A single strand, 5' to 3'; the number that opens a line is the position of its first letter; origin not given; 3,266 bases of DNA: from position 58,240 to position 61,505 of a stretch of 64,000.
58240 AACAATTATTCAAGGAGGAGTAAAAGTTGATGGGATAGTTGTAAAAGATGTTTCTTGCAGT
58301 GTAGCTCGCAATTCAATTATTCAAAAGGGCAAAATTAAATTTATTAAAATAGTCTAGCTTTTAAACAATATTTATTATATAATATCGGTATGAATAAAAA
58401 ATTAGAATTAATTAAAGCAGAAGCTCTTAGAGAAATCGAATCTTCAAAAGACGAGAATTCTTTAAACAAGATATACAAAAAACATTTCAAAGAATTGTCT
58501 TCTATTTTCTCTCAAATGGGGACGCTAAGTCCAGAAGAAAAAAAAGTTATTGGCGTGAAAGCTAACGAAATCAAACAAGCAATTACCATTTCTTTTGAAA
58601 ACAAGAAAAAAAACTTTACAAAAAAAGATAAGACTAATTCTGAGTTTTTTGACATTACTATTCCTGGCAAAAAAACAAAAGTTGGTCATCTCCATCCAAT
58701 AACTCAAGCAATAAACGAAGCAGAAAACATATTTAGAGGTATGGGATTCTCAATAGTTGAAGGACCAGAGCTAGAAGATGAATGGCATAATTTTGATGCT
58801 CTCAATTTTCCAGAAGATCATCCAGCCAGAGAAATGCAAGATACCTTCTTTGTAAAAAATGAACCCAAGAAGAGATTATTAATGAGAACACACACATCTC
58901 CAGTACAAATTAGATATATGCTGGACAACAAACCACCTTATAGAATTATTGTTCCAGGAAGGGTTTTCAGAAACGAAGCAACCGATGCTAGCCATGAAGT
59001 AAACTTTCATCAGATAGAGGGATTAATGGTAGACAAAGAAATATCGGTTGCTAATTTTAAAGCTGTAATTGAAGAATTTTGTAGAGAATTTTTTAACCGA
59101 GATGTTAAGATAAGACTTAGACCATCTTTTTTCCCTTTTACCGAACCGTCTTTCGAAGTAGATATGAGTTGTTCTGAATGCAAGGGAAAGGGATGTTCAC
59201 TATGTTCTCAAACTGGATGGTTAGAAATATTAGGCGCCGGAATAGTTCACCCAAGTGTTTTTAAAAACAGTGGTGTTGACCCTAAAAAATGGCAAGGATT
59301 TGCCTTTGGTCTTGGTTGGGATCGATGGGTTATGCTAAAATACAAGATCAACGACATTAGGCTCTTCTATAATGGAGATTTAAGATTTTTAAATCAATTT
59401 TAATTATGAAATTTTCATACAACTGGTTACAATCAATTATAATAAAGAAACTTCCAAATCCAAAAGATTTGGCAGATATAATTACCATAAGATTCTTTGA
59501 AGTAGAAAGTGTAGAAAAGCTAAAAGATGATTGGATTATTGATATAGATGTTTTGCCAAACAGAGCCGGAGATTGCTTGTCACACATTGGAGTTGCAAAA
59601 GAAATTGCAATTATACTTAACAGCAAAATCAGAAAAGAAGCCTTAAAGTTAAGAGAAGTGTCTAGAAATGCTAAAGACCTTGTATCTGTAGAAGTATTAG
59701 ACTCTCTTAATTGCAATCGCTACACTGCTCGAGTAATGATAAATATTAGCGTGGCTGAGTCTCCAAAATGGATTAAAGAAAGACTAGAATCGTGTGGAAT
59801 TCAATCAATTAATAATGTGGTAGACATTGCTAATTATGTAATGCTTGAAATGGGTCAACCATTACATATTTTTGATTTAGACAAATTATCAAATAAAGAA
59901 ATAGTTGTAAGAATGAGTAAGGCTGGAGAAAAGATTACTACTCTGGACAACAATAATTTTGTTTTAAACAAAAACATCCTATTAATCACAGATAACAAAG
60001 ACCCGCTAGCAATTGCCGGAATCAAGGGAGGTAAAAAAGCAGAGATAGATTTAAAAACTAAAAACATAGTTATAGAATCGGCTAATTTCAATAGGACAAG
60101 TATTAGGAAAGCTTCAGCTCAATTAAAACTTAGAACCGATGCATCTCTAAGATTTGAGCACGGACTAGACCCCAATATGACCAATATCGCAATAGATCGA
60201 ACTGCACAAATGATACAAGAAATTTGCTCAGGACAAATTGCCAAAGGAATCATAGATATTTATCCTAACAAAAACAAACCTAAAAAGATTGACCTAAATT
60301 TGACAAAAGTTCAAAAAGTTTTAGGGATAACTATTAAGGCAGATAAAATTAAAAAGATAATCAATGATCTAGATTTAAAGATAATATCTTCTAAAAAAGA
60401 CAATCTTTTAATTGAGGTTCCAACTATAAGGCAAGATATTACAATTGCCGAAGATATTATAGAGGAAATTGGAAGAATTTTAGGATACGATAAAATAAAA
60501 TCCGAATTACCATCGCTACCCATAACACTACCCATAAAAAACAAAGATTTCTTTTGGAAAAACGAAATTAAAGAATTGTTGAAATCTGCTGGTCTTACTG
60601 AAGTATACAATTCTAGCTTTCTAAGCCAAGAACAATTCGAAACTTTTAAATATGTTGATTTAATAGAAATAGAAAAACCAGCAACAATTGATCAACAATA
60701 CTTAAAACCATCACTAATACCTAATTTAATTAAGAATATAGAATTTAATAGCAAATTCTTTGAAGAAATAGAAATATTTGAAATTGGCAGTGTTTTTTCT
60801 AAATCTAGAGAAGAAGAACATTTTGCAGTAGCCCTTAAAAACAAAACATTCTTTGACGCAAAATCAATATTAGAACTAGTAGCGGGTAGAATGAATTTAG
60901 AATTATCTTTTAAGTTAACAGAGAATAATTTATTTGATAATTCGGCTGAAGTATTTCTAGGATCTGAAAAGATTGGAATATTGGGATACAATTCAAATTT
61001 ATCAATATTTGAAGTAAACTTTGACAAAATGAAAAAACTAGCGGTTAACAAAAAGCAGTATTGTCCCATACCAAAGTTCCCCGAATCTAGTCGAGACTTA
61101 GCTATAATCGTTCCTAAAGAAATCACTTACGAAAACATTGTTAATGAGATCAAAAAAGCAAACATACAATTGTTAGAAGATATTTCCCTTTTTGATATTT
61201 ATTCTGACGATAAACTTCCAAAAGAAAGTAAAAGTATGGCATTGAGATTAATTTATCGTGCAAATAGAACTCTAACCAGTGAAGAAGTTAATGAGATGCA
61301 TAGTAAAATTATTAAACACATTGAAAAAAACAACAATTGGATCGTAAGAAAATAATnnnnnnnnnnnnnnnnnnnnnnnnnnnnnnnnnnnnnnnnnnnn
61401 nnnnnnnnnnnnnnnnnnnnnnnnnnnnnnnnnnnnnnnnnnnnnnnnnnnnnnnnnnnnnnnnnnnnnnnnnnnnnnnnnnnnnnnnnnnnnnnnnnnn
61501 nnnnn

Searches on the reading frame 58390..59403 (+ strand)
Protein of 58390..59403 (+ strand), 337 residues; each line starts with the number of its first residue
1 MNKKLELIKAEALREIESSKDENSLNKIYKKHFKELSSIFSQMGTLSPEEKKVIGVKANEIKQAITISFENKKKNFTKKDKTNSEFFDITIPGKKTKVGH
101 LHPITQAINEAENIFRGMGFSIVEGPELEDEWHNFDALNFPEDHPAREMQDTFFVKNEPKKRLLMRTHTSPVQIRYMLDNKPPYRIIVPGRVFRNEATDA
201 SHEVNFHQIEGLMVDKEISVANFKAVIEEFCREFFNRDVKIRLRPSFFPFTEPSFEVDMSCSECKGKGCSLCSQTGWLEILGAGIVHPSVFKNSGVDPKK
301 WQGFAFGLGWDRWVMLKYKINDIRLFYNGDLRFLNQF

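Call 31: search_protein_families(library=pfam, proteins=[window:58390-59403:+], max_evalue=0.0001)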
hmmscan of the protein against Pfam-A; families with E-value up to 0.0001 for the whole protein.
window:58390-59403:+ (337 aa): 2 families
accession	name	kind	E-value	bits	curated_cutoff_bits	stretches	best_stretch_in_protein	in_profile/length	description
PF01409.25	tRNA-synt_2d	-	6.4e-102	340.7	19.8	1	87-337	2-246/246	tRNA synthetases class II core domain (F)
PF02912.23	Phe_tRNA-synt_N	-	1.3e-10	41.5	22.3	1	35-80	19-64/69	Aminoacyl tRNA synthetase class II, N-terminal domain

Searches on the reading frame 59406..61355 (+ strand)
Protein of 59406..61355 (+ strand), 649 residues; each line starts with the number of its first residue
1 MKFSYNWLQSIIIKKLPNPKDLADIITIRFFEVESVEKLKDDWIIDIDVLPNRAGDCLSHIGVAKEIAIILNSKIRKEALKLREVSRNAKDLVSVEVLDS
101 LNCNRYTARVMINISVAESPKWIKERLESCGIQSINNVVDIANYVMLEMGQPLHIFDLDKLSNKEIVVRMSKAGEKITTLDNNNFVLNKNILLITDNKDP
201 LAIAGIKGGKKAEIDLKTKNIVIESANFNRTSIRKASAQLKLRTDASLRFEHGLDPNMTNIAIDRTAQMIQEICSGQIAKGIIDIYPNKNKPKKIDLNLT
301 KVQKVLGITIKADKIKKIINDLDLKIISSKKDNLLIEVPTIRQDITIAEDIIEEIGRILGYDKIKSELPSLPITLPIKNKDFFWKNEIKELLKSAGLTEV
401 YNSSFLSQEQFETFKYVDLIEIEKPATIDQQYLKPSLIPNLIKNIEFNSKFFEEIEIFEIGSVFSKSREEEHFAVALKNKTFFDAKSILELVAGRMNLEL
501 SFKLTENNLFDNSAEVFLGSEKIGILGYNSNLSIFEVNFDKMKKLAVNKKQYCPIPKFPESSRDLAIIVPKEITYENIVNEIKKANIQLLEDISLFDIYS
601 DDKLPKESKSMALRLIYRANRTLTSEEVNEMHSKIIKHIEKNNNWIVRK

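Call 31: search_protein_families(library=pfam, proteins=[window:59406-61355:+], max_evalue=0.0001)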
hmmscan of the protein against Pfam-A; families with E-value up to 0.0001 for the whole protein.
window:59406-61355:+ (649 aa): 4 families
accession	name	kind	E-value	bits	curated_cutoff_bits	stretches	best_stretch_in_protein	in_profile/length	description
PF03483.22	B3_4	-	2.1e-67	226.5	29.3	1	103-274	2-173/174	B3/4 domain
PF03147.19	FDX-ACB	-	2.4e-27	95.7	31.1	1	556-648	1-94/94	Ferredoxin-fold anticodon binding domain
PF17759.6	tRNA_synthFbeta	-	8.2e-27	94.5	22.4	1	364-527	1-191/214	Phenylalanyl tRNA synthetase beta chain CLM domain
PF03484.21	B5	-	5.8e-18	65.3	28.6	1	295-361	1-67/67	tRNA synthetase B5 domain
